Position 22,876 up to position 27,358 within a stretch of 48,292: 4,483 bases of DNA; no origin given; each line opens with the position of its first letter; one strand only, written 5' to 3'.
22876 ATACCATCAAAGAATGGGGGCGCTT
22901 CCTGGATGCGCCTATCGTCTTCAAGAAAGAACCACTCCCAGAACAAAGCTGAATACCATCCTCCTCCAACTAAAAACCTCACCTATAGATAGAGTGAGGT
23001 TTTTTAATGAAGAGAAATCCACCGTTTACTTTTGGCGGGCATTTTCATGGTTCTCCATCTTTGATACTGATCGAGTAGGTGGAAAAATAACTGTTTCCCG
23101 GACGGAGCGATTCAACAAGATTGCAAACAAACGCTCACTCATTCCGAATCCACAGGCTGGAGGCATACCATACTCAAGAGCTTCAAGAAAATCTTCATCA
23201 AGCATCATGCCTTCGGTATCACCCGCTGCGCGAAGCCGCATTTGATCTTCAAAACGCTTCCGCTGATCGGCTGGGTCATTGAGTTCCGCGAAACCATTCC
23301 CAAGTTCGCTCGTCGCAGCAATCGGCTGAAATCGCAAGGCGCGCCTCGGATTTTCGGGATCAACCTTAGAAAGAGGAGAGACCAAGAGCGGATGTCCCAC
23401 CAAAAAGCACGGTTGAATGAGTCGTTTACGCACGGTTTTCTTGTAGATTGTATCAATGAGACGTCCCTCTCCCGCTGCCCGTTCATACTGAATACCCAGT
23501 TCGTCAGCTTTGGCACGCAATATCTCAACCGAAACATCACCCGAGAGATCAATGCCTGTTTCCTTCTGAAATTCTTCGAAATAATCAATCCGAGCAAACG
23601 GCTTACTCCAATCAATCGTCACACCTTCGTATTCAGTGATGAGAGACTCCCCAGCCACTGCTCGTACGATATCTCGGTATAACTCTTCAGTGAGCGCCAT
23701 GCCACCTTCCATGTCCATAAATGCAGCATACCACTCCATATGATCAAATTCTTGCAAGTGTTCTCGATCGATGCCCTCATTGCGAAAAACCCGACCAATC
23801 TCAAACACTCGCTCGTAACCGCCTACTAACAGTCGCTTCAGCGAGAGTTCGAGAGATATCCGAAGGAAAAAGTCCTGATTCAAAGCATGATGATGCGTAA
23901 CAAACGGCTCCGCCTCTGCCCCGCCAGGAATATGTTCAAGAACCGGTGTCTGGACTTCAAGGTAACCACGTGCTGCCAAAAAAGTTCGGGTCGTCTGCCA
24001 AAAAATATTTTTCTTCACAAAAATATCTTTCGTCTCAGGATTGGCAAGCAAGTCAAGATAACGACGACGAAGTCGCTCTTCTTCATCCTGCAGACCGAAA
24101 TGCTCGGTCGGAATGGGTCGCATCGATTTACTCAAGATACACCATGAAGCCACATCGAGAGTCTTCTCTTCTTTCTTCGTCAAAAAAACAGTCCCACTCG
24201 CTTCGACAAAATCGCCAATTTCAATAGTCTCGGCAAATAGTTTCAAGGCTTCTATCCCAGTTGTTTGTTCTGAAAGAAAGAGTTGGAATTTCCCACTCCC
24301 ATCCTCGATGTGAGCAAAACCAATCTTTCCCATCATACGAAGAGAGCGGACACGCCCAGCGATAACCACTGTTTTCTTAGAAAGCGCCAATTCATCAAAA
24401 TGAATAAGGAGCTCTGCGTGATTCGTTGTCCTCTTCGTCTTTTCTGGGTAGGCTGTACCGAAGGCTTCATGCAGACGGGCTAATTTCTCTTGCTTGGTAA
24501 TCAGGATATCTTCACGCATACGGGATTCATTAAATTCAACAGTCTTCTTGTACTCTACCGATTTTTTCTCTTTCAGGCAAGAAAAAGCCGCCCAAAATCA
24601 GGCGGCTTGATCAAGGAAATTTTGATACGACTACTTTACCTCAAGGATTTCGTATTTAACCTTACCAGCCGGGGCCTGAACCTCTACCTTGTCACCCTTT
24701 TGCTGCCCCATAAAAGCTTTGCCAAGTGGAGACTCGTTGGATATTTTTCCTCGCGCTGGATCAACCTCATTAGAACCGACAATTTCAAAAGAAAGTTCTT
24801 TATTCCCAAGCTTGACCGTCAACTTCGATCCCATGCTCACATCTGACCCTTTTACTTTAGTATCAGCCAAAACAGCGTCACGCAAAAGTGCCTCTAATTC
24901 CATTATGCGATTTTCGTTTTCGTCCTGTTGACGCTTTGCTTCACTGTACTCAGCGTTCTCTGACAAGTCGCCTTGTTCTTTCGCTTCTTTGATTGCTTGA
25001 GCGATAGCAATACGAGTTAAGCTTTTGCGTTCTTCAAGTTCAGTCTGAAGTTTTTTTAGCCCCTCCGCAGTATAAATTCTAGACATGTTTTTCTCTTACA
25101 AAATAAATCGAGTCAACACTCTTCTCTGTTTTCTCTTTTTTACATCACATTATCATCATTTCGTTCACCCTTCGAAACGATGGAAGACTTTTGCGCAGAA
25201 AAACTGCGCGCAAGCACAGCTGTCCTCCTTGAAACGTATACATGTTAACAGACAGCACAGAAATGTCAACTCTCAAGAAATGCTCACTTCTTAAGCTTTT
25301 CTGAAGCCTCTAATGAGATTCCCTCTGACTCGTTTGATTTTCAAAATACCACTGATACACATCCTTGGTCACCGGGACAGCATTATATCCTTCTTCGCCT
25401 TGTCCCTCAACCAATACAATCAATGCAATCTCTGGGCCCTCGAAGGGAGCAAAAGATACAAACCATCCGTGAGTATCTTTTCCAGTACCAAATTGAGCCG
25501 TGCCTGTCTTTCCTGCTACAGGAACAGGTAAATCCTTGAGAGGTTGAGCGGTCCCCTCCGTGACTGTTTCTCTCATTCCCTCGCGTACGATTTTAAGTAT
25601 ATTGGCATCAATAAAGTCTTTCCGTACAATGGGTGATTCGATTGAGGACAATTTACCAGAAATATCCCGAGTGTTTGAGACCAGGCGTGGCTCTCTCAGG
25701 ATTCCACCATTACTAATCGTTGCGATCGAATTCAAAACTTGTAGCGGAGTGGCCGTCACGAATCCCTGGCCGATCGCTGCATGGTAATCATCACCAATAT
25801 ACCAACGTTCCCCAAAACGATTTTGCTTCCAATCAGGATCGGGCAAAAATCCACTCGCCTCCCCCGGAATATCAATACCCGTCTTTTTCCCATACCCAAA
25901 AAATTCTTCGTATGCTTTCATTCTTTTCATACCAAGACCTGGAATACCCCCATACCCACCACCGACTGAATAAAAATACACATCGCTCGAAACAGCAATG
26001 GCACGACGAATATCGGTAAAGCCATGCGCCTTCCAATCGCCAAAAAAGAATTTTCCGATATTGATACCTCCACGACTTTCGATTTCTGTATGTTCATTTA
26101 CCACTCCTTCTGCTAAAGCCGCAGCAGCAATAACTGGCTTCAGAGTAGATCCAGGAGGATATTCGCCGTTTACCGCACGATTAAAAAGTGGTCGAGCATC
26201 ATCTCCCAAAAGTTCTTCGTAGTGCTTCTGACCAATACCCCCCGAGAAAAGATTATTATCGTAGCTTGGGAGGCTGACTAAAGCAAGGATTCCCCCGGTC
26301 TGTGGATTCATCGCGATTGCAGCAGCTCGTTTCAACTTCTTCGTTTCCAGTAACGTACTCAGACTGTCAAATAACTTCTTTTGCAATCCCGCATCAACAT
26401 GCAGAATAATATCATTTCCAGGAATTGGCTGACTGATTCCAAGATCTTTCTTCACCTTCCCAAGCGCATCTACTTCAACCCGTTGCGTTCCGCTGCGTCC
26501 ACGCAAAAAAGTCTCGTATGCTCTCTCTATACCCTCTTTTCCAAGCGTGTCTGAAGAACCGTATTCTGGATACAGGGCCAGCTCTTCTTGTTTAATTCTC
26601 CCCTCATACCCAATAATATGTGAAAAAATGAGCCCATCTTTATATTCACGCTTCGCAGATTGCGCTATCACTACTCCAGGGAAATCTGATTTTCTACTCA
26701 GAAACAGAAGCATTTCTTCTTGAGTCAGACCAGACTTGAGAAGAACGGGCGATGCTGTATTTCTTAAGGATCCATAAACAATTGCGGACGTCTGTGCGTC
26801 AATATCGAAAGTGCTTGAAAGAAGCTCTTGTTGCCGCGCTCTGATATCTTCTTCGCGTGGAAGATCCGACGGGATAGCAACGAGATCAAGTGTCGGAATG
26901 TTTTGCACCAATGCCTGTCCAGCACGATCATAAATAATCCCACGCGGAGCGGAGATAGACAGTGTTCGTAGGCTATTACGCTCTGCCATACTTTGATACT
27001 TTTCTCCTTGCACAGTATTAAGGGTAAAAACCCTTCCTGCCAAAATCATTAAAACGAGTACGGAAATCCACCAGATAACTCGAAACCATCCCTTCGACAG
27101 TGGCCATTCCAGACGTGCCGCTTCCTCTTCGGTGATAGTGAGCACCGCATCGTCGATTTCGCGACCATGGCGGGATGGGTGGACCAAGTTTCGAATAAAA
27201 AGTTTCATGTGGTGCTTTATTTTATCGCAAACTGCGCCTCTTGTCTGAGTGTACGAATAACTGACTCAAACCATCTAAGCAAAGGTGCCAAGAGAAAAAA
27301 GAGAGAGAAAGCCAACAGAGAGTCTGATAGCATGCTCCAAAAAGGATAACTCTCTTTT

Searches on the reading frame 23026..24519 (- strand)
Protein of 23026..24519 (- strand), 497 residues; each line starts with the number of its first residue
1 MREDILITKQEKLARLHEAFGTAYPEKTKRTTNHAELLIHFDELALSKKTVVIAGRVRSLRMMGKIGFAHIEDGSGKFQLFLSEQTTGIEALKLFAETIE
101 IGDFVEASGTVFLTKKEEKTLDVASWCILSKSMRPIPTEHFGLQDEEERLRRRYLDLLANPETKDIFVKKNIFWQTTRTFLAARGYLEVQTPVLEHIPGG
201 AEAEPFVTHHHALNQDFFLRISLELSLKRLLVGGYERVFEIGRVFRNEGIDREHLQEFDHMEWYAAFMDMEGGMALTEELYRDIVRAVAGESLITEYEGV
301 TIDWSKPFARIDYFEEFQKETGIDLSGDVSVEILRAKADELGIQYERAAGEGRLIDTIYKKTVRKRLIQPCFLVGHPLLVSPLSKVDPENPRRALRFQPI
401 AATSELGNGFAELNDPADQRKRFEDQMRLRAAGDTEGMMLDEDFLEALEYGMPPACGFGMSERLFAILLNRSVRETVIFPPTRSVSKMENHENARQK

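Call 8: search_protein_families(library=pfam, proteins=[window:23026-24519:-], max_evalue=0.0001)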
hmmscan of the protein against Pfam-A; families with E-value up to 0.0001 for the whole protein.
window:23026-24519:- (497 aa): 2 families
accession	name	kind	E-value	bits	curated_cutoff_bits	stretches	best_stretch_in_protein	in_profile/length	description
PF00152.25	tRNA-synt_2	-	6.2e-66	223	25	1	145-482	1-307/308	tRNA synthetases class II (D, K and N)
PF01336.31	tRNA_anti-codon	-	3.7e-13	49.6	27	1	51-126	1-72/75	OB-fold nucleic acid binding domain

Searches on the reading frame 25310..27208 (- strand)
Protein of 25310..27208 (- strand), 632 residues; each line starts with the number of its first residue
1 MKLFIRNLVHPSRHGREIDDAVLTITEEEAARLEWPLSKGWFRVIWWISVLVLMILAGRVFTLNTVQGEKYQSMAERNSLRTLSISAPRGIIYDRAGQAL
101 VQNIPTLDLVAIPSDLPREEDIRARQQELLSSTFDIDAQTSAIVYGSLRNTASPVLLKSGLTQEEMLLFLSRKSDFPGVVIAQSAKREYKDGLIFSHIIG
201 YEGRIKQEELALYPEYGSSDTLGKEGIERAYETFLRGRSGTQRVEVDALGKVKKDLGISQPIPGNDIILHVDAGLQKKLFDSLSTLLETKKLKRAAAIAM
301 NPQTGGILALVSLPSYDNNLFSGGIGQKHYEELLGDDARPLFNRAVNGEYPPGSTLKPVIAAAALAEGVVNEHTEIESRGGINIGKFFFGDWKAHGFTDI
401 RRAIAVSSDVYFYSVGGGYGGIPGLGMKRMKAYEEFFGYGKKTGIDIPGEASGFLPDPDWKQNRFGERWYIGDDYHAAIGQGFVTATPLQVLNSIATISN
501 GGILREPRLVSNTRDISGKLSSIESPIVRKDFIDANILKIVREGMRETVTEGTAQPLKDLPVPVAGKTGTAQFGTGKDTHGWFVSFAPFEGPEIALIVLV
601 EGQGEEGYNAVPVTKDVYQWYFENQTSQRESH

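Call 8: search_protein_families(library=pfam, proteins=[window:25310-27208:-], max_evalue=0.0001)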
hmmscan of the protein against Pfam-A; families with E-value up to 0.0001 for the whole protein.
window:25310-27208:- (632 aa): 2 families
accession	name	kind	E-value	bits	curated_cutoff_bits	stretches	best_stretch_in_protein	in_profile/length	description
PF00905.27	Transpeptidase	-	6.5e-63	213.1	22.1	1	296-618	2-298/299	Penicillin binding protein transpeptidase domain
PF03717.20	PBP_dimer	-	8.8e-37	127.7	24.4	1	85-254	2-177/180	Penicillin-binding Protein dimerisation domain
